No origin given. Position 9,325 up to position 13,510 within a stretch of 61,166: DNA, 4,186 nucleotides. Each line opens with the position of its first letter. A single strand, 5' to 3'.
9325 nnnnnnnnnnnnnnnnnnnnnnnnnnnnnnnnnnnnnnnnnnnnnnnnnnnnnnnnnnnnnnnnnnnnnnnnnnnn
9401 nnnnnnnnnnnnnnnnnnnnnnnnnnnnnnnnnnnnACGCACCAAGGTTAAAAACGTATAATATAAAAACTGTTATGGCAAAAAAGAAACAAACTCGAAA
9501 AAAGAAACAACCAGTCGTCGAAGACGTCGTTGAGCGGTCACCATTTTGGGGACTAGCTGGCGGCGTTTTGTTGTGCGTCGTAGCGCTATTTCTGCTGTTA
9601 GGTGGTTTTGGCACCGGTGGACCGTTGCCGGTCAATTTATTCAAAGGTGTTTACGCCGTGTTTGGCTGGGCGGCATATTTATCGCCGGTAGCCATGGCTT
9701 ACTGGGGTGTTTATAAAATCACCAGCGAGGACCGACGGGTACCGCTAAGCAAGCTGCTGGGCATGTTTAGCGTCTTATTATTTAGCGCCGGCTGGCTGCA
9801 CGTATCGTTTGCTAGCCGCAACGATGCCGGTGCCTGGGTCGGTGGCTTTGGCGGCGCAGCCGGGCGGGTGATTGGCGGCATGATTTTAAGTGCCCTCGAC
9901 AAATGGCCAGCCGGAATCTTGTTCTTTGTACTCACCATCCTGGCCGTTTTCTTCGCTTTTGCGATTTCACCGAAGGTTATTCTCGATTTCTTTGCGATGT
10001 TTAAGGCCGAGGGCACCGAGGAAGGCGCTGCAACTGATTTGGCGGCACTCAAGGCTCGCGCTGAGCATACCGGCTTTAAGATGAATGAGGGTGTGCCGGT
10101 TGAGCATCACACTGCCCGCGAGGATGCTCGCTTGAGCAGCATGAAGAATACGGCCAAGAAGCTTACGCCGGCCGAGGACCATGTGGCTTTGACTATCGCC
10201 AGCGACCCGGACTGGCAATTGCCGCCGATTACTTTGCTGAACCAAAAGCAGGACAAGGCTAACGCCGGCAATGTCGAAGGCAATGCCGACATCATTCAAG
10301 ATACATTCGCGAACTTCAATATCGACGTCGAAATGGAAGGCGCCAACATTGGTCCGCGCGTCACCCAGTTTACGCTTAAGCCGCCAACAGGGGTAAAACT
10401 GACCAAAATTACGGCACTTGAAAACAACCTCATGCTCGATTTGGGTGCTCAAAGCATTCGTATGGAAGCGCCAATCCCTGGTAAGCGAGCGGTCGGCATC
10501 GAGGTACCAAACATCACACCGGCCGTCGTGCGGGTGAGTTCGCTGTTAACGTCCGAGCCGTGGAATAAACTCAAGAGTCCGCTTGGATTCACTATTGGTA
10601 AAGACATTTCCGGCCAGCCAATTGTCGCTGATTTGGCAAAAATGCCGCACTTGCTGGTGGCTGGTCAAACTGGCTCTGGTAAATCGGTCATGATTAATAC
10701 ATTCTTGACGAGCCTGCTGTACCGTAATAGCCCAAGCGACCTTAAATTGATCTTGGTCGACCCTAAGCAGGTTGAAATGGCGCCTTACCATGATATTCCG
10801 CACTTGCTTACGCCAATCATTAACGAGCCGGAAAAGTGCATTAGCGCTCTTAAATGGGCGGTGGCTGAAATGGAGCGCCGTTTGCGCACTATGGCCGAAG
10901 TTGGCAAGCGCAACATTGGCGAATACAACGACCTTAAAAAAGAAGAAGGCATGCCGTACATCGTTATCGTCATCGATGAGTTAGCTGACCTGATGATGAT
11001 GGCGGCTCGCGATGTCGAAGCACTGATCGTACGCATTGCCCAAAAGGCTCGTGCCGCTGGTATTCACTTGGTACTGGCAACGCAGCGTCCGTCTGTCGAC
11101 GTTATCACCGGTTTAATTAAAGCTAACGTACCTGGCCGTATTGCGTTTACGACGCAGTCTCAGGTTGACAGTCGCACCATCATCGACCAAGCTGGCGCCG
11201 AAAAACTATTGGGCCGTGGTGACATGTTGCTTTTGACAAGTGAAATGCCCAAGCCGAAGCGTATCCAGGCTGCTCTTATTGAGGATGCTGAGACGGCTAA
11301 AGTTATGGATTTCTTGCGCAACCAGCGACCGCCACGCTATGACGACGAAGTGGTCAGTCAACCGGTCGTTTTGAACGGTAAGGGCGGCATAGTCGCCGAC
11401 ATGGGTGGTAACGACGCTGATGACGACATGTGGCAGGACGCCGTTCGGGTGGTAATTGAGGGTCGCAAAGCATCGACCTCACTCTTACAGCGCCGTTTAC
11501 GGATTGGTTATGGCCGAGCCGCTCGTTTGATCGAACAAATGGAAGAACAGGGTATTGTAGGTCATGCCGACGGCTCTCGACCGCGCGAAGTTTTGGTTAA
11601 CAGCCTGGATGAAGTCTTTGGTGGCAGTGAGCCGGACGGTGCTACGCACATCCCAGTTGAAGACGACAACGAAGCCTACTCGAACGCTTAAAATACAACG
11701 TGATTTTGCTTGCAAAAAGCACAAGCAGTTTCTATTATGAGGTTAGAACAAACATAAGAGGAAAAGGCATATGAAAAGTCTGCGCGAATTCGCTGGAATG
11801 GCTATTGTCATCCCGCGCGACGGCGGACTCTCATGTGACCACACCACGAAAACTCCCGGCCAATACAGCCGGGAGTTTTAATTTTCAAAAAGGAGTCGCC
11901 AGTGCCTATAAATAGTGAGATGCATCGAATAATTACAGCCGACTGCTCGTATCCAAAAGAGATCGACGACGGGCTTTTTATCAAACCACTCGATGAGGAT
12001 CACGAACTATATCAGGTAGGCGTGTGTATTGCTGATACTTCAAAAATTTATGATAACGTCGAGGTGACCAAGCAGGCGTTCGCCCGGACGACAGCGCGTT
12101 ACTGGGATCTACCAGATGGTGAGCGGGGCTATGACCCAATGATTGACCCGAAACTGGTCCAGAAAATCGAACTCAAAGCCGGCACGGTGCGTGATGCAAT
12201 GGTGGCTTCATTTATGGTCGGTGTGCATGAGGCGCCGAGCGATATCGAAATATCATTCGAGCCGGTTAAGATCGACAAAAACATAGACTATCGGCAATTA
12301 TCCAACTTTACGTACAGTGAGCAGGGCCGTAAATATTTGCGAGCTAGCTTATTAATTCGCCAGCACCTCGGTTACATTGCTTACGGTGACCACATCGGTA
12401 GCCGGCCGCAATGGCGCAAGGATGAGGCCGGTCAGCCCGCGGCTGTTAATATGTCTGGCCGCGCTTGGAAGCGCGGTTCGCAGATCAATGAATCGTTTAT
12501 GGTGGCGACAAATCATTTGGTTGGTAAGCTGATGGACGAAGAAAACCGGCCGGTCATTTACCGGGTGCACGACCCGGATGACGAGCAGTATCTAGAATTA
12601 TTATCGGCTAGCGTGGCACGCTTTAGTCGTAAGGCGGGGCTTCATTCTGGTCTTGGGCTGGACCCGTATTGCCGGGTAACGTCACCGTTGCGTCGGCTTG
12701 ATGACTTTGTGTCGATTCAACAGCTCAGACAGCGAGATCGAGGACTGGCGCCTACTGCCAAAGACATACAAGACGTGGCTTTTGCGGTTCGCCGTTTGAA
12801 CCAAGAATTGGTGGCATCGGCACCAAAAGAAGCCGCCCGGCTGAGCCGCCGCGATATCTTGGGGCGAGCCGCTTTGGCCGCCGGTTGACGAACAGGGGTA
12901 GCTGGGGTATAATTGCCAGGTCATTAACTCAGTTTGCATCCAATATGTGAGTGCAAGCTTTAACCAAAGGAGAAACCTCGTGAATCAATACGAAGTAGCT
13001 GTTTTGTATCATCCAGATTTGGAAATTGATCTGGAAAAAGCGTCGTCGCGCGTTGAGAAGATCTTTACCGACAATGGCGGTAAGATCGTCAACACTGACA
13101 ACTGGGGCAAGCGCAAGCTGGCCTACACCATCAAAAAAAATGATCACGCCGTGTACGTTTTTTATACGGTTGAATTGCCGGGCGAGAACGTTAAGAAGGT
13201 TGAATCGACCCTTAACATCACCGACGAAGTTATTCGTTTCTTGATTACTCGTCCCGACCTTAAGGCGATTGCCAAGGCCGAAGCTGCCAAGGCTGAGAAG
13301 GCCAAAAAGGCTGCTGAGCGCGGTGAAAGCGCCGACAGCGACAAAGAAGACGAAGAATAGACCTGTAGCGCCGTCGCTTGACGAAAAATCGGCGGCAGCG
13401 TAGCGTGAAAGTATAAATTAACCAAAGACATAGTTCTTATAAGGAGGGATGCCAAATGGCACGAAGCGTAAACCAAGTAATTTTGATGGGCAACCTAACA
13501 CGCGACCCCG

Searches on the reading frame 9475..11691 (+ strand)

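Call 75: search_protein_families(library=pfam, proteins=[window:9475-11691:+], max_evalue=0.0001)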
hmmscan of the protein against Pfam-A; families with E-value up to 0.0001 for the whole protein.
window:9475-11691:+ (738 aa): 4 families
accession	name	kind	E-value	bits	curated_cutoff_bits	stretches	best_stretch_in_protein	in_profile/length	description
PF01580.24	FtsK_SpoIIIE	-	3e-61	207.2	24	1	355-541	3-221/221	FtsK/SpoIIIE family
PF09397.16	FtsK_gamma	-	8.3e-29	99.5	30.6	1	648-708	2-62/63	Ftsk gamma domain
PF17854.6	FtsK_alpha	-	5.4e-28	97.6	22.9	1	249-346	1-101/101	FtsK alpha domain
PF13491.11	FtsK_4TM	-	1.1e-10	41.9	23.1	1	59-166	58-163/171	4TM region of DNA translocase FtsK/SpoIIIE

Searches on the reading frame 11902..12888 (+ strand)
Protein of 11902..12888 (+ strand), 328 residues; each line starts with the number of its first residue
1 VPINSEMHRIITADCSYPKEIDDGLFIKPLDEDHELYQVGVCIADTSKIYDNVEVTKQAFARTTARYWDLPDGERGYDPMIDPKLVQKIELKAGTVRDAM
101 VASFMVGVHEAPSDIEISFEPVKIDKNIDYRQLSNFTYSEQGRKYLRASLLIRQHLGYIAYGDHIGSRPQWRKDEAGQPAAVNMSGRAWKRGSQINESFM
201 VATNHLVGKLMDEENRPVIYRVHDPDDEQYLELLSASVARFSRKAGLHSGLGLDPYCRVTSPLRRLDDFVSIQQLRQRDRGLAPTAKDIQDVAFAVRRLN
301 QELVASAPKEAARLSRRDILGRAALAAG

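Call 75: search_protein_families(library=pfam, proteins=[window:11902-12888:+], max_evalue=0.0001)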
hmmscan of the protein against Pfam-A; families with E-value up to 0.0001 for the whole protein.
window:11902-12888:+ (328 aa): 1 family
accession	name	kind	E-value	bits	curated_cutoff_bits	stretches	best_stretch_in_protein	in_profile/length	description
PF00773.25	RNB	-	2.4e-22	80.1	29.3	1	9-238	8-242/326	RNB domain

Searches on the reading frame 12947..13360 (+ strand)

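Call 75: search_protein_families(library=pfam, proteins=[window:12947-13360:+], max_evalue=0.0001)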
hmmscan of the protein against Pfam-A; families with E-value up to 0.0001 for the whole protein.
window:12947-13360:+ (137 aa): 1 family
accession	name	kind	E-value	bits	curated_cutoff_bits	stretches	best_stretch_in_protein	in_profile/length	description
PF01250.22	Ribosomal_S6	-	1e-25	90.2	27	1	14-102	1-90/90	Ribosomal protein S6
